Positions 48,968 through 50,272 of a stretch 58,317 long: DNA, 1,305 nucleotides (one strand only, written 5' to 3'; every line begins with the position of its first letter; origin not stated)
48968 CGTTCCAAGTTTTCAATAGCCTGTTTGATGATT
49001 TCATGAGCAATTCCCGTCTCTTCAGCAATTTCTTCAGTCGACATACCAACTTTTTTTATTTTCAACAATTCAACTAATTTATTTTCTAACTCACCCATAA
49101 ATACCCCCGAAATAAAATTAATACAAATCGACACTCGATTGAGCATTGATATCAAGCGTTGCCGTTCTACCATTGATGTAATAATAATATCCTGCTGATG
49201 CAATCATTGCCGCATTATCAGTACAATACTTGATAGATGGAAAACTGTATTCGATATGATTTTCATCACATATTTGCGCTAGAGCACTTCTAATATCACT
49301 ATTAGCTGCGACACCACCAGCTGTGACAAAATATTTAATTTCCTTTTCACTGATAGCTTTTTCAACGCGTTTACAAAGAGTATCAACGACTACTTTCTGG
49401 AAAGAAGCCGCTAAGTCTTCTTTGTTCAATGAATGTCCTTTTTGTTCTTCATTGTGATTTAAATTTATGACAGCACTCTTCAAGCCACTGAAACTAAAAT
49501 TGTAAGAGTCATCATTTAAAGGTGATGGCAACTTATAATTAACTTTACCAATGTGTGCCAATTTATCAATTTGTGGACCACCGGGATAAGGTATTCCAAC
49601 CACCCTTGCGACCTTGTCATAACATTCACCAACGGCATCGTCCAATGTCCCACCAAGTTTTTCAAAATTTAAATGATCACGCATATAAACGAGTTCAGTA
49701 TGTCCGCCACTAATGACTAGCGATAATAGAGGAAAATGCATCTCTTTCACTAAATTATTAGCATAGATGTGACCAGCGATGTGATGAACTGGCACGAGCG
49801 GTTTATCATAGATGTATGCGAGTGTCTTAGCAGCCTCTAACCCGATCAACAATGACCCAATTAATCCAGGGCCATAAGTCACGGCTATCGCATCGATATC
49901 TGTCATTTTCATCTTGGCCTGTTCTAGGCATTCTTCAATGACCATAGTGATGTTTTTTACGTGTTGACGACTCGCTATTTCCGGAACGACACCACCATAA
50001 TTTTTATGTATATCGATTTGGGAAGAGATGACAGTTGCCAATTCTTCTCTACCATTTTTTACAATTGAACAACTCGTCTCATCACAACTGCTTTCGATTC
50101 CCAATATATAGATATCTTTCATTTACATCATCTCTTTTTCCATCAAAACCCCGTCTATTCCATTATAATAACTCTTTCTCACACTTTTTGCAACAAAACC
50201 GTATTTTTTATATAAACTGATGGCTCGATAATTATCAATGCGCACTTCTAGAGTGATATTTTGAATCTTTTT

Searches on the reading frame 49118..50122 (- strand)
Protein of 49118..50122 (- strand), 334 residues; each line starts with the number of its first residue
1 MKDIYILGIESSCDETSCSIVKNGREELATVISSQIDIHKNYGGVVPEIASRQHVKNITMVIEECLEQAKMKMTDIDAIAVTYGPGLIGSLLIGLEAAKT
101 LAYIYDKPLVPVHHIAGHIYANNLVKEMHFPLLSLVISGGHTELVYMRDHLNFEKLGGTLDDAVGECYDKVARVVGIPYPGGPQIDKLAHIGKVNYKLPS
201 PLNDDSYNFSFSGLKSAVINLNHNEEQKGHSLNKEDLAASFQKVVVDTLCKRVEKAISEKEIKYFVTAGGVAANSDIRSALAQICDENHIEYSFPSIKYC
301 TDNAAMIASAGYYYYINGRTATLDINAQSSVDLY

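Call 5: search_protein_families(library=pfam, proteins=[window:49118-50122:-])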
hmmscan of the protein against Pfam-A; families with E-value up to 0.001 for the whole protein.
window:49118-50122:- (334 aa): 4 families
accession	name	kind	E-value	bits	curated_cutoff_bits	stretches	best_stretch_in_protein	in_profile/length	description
PF00814.31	TsaD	-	5.2e-99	331.7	24.8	1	28-308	3-263/264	tRNA N6-adenosine threonylcarbamoyltransferase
PF22521.2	HypF_C_2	-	7.7e-06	26.3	27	1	227-296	159-228/241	Carbamoyltransferase, Kae1-like Domain, second subdomain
PF02543.21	Carbam_trans_N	-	3e-05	24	24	1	228-282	267-321/346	Carbamoyltransferase N-terminus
PF01869.26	BcrAD_BadFG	-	0.00013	22.1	31.5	0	46-82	32-68/271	BadF/BadG/BcrA/BcrD ATPase family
